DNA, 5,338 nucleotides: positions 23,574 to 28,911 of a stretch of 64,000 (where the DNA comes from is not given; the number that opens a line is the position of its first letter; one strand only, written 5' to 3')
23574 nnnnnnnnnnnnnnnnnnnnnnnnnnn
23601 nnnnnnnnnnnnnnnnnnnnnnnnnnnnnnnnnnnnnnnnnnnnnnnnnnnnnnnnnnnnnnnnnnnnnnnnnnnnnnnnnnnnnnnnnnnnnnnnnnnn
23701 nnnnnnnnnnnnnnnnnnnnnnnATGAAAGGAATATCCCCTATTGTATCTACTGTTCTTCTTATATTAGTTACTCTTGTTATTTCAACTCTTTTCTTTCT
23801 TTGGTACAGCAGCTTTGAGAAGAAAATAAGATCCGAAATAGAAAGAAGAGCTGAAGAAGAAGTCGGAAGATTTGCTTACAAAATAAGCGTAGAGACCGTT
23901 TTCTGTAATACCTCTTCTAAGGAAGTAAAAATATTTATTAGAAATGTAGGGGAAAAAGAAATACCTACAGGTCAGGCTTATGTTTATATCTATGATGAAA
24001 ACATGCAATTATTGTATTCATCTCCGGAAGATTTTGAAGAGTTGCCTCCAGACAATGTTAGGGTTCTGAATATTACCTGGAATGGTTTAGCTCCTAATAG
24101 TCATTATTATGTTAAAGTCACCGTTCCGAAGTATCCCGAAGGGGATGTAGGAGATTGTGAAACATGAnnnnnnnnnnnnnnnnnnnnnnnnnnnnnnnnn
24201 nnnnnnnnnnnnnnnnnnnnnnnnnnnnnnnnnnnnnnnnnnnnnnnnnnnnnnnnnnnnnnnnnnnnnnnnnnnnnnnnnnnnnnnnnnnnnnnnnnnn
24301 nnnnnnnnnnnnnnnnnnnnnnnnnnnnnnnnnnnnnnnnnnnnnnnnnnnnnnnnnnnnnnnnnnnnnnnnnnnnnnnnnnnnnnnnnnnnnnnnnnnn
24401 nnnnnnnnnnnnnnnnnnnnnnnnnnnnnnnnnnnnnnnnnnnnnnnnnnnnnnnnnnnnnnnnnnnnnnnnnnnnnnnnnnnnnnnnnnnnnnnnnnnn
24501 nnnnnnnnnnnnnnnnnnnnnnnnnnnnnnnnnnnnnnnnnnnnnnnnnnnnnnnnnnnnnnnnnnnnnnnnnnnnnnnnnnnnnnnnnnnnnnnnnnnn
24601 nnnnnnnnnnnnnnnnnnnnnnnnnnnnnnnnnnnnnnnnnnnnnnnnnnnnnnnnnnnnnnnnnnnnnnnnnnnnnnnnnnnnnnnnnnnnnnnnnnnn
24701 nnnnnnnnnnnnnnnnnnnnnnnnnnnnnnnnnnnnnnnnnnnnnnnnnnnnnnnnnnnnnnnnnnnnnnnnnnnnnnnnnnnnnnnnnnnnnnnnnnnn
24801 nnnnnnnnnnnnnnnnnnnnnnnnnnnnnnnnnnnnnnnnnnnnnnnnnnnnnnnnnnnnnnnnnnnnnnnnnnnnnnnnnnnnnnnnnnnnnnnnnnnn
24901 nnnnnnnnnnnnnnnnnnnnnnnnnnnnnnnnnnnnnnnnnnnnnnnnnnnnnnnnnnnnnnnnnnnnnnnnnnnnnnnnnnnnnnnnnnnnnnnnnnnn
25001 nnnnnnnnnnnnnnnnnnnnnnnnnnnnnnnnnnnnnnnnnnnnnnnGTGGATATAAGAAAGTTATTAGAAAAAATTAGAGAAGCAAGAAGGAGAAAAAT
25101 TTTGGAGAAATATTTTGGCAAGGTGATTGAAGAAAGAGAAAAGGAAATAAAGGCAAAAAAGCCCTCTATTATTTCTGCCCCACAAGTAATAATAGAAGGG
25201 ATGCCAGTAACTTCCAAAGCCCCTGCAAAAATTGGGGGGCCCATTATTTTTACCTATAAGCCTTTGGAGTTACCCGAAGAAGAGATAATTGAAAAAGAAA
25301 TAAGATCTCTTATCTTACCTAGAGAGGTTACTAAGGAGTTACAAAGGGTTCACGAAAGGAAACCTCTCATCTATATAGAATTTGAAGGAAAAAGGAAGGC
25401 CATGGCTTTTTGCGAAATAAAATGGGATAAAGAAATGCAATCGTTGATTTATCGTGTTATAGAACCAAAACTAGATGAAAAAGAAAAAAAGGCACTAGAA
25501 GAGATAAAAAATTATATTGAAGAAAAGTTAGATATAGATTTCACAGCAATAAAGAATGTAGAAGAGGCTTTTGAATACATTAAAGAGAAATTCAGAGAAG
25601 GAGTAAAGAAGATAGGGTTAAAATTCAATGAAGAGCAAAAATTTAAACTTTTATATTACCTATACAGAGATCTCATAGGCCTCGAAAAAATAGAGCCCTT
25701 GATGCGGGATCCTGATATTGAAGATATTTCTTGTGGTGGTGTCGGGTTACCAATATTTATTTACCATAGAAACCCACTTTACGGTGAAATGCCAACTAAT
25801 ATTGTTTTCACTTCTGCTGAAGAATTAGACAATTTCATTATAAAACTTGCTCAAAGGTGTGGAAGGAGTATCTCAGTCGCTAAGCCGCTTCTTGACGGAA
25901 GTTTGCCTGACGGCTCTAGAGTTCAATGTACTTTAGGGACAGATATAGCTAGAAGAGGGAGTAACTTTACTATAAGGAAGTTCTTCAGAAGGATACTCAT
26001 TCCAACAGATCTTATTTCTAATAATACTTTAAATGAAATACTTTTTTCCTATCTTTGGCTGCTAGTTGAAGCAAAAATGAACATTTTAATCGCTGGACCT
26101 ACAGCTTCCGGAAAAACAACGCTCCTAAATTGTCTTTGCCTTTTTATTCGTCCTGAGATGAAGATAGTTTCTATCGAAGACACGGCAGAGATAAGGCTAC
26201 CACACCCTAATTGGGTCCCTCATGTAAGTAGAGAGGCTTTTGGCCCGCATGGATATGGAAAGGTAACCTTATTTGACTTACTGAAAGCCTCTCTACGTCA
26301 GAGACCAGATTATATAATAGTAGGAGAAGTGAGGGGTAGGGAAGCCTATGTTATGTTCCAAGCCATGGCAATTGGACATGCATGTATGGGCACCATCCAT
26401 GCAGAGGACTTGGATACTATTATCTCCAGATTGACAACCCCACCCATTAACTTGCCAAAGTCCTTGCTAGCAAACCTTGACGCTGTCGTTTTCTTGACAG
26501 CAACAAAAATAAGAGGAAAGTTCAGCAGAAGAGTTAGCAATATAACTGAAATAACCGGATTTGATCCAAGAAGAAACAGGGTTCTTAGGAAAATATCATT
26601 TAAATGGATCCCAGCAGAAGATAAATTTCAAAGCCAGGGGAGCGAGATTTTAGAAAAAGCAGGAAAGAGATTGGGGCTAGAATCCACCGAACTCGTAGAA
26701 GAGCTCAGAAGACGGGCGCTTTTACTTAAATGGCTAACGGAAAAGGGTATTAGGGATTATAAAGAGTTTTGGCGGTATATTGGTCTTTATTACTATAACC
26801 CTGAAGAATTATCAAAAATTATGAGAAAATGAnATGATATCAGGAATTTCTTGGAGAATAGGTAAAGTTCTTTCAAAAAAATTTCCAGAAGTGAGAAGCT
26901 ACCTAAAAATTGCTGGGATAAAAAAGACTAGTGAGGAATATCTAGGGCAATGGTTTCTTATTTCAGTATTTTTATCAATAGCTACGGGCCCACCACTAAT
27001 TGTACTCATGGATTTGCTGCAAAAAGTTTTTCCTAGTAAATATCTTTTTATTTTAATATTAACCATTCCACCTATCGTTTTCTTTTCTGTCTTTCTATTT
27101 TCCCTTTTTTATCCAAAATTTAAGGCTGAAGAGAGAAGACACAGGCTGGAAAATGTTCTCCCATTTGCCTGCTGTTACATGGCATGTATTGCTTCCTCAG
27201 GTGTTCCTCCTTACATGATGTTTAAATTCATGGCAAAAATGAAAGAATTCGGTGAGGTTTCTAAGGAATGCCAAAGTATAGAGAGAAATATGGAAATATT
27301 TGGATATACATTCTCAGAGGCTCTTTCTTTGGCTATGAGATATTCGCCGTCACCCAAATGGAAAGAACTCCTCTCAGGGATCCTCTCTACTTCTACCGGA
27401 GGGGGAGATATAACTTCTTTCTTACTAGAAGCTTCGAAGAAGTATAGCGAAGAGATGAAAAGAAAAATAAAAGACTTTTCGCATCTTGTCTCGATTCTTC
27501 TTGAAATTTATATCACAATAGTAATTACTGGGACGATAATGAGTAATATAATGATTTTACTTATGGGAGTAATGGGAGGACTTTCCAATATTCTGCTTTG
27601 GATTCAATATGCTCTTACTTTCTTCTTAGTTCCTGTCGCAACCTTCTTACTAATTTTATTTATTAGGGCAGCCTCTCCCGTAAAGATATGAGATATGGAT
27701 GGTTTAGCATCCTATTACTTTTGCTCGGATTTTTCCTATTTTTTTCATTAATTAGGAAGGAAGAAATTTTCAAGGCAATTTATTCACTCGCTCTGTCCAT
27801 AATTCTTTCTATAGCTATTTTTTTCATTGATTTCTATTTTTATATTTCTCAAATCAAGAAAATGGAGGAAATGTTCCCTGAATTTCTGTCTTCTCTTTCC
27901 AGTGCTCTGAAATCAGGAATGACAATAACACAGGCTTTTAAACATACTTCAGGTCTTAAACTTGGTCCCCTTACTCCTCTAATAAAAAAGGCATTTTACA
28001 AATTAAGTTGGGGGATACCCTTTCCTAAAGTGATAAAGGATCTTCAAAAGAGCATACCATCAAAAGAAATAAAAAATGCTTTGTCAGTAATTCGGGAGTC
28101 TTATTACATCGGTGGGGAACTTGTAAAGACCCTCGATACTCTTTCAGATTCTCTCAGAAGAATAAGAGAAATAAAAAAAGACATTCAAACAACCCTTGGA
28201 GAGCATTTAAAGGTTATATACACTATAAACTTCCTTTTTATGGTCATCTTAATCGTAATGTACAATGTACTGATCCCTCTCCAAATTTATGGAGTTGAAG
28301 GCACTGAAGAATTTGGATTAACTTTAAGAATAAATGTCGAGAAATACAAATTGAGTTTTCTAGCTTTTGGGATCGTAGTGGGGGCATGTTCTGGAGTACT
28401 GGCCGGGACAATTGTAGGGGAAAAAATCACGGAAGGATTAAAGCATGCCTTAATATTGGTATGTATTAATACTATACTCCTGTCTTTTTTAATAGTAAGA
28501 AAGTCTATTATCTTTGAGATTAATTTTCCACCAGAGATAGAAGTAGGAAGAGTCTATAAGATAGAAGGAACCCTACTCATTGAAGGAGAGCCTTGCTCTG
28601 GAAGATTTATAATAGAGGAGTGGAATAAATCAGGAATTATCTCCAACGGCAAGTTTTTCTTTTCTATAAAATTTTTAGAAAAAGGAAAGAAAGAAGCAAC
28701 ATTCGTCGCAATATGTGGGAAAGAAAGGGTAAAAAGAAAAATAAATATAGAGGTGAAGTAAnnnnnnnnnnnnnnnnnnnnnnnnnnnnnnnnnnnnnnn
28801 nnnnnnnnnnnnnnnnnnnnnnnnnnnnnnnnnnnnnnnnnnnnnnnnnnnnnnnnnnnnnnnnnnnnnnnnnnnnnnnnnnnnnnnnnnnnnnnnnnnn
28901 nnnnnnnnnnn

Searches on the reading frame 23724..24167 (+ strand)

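Call 44: search_protein_families(library=pfam, proteins=[window:23724-24167:+], max_evalue=0.1)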
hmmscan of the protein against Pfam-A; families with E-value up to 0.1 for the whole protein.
window:23724-24167:+ (147 aa): 1 family
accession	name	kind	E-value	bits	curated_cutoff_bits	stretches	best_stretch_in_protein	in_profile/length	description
PF07705.17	CARDB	-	0.091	13.4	22.7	0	61-134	16-83/101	CARDB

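Call 82: search_protein_families(library=ncbifam, proteins=[window:23724-24167:+], max_evalue=0.01)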
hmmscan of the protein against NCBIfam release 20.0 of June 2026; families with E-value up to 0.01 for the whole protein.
window:23724-24167:+ (147 aa): 6 families
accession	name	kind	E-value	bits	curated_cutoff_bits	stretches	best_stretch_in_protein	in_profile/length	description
NF046074.1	UpsB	equivalog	5.2e-07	29.8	70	1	2-82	1-77/126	pilin subunit UpsB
TIGR02537.2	arch_flag_Nterm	domain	1e-05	24.9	20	1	2-23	3-24/33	archaellin/type IV pilin N-terminal domain-containing protein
NF046073.1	UpsA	equivalog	5.3e-05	23.4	130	1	1-31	1-31/136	pilin subunit UpsA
NF052590.1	ArlF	equivalog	0.00011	22.4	110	1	3-88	2-87/137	archaellum stator protein ArlF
NF053669.1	bindosome_BasA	exception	0.0034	17.6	230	1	1-113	1-111/136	bindosome assembly system protein BasA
TIGR04398.1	SLAP_DUP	domain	0.0069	16.4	28.5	1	62-118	43-104/125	SLAP domain-containing protein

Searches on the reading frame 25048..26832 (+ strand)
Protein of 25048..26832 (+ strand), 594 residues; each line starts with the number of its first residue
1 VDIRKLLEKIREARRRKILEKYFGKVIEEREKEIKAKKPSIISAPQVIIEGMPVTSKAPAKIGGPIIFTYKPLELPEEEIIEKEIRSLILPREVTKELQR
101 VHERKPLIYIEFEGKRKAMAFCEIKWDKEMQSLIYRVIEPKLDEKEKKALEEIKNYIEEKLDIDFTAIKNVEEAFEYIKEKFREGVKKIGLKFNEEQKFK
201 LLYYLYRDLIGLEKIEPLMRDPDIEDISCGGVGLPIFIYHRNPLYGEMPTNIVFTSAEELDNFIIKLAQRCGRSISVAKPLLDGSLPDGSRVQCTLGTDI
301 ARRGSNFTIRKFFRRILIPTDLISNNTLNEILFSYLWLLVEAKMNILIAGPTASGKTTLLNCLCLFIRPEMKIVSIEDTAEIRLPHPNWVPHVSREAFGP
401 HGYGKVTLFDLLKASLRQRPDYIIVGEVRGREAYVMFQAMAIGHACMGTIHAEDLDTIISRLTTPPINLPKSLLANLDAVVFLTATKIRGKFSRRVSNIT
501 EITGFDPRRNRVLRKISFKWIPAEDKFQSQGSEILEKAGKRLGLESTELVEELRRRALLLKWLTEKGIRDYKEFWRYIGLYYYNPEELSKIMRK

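Call 44: search_protein_families(library=pfam, proteins=[window:25048-26832:+], max_evalue=0.1)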
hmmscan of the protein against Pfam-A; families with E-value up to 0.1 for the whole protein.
window:25048-26832:+ (594 aa): 12 families
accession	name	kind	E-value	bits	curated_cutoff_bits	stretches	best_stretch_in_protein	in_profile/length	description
PF00437.27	T2SSE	-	2.2e-34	119.1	24.9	1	251-464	37-257/370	Type II/IV secretion system protein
PF23989.1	PilB3_C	-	1.1e-07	32.3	27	1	525-588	3-66/83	PilB3-like, C-terminal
PF00005.33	ABC_tran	-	0.0001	23.4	25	1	340-378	8-46/137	ABC transporter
PF13555.12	AAA_29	-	0.00072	19.7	27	1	342-369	21-48/61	P-loop containing region of AAA domain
PF20720.3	nSTAND3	-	0.00078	19.6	27.2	1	342-382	16-57/155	Novel STAND NTPase 3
PF13476.12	AAA_23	-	0.001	20.2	27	1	346-366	22-42/201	AAA domain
PF13191.12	AAA_16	-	0.017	16.1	32.6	0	345-370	26-51/167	AAA ATPase domain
PF09439.16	SRPRB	-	0.019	14.8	25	0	343-364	3-24/178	Signal recognition particle receptor beta subunit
PF01580.24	FtsK_SpoIIIE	-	0.039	13.8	24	0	343-363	39-59/221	FtsK/SpoIIIE family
PF13401.12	AAA_22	-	0.052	14.3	27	0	343-364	5-26/130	AAA domain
PF06414.18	Zeta_toxin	-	0.073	12.9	22.3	0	343-388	16-60/199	Zeta toxin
PF12775.13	AAA_7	-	0.096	12.7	25.8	0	332-363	21-53/181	P-loop containing dynein motor region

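Call 82: search_protein_families(library=ncbifam, proteins=[window:25048-26832:+], max_evalue=0.01)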
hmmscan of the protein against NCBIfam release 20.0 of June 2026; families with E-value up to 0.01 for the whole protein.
window:25048-26832:+ (594 aa): 31 families (the best 25 are shown)
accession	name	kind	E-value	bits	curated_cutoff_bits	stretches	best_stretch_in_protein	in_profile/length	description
NF058587.1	archaellum_moto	equivalog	1.3e-125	420.2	550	1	118-579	38-515/527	archaellum flagellar ATPase motor FlaI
NF053672.1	bindosome_BasE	exception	2.7e-69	234.2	1000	1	134-584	63-510/512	bindosome assembly system ATPase subunit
TIGR03819.1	heli_sec_ATPase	hypoth_equivalog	9.9e-50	169.6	373.15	1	193-463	33-298/340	TadA family conjugal transfer-associated ATPase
TIGR02788.1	VirB11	equivalog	1.2e-35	123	249.95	2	334-462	135-262/308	P-type DNA transfer ATPase VirB11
TIGR02782.1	TrbB_P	equivalog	2.8e-34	118.8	304.55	1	256-508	50-299/303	P-type conjugative transfer ATPase TrbB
NF010469.0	PRK13894.1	subfamily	1.8e-29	103.1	508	1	260-506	67-311/320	conjugal transfer ATPase TrbB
NF010475.0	PRK13900.1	equivalog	1.8e-28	99.6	389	1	333-459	150-276/333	type IV secretion system ATPase VirB11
NF010407.0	PRK13833.1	subfamily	8.6e-24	84.5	499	1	272-507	74-305/323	conjugal transfer protein TrbB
NF010425.0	PRK13851.1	equivalog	4.3e-22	78.5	461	1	332-453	151-271/344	type IV secretion system protein VirB11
NF041000.1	ATPase_ComGA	equivalog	1.2e-18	67.1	300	1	345-464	130-244/267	competence type IV pilus ATPase ComGA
TIGR02538.1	type_IV_pilB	equivalog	6.2e-16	58.1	675.65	1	346-464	319-431/564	type IV-A pilus assembly ATPase PilB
TIGR01420.1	pilT_fam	subfamily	5.5e-15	55.4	319.1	1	345-462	124-239/343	PilT/PilU family type 4a pilus ATPase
NF007755.0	PRK10436.1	equivalog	5.8e-14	51.6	617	1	340-464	216-334/465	type II secretion system protein GspE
TIGR02533.1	type_II_gspE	equivalog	8.6e-14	51.1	630.25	1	339-463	239-357/486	type II secretion system ATPase GspE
TIGR02525.1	plasmid_TraJ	equivalog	1.3e-13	50.6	368.3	1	340-466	147-274/372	plasmid transfer ATPase TraJ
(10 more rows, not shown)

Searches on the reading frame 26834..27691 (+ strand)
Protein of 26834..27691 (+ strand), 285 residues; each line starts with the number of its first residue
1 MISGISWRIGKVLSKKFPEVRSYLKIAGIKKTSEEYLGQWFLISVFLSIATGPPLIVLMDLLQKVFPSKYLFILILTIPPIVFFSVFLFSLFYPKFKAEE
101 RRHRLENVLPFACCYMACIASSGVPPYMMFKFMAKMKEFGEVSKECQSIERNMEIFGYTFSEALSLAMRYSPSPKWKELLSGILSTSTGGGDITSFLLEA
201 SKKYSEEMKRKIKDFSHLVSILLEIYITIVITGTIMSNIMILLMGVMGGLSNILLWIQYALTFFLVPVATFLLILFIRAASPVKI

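Call 44: search_protein_families(library=pfam, proteins=[window:26834-27691:+], max_evalue=0.1)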
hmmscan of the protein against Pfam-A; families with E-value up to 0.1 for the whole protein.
window:26834-27691:+ (285 aa): 2 families
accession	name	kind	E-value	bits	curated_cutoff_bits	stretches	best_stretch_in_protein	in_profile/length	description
PF00482.28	T2SSF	-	3.1e-13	50.2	25.2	1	113-239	2-123/125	Type II secretion system (T2SS), protein F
PF20990.2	DUF2207_C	-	0.044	13.9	33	0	204-271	103-179/247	Predicted membrane protein (DUF2207) C-terminal domain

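Call 82: search_protein_families(library=ncbifam, proteins=[window:26834-27691:+], max_evalue=0.01)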
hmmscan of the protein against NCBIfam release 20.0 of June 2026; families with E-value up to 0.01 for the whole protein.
window:26834-27691:+ (285 aa): 5 families
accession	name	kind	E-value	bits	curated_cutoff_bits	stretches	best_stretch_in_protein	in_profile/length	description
NF004704.2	PRK06041.1-2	equivalog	1.9e-17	63.2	550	1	35-282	12-248/555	archaellar assembly protein ArlJ/FlaJ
NF046075.1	UpsF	equivalog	3e-15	55.9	400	1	64-230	48-210/484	membrane pilin protein UpsF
NF004705.1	PRK06041.1-3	equivalog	2.2e-14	53.3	400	1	109-276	7-173/465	archaellar assembly protein ArlJ/FlaJ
NF053673.1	bindosome_BasF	exception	9.1e-10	37.7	1300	1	68-255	160-349/656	bindosome assembly system membrane anchoring protein BasF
NF004703.2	PRK06041.1-1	equivalog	7.2e-06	24.6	570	1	94-273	25-204/525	archaellar assembly protein ArlJ/FlaJ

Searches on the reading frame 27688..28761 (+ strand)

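Call 44: search_protein_families(library=pfam, proteins=[window:27688-28761:+], max_evalue=0.1)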
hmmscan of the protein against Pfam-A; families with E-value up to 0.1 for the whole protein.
window:27688-28761:+ (357 aa): 1 family
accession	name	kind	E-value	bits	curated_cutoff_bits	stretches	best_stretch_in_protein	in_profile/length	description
PF00482.28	T2SSF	-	2.1e-16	60.5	25.2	1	66-191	1-123/125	Type II secretion system (T2SS), protein F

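Call 82: search_protein_families(library=ncbifam, proteins=[window:27688-28761:+], max_evalue=0.01)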
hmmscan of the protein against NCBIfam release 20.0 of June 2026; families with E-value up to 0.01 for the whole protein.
window:27688-28761:+ (357 aa): 4 families
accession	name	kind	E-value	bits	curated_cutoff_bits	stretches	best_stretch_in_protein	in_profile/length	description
NF004705.1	PRK06041.1-3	equivalog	1.6e-10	40.5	400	1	27-262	215-448/465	archaellar assembly protein ArlJ/FlaJ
NF046075.1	UpsF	equivalog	1.2e-07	30.9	400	1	30-191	281-435/484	membrane pilin protein UpsF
NF004704.2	PRK06041.1-2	equivalog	1.7e-05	23.8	550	1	11-264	282-542/555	archaellar assembly protein ArlJ/FlaJ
NF004703.2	PRK06041.1-1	equivalog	5e-05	21.8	570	1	50-198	271-420/525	archaellar assembly protein ArlJ/FlaJ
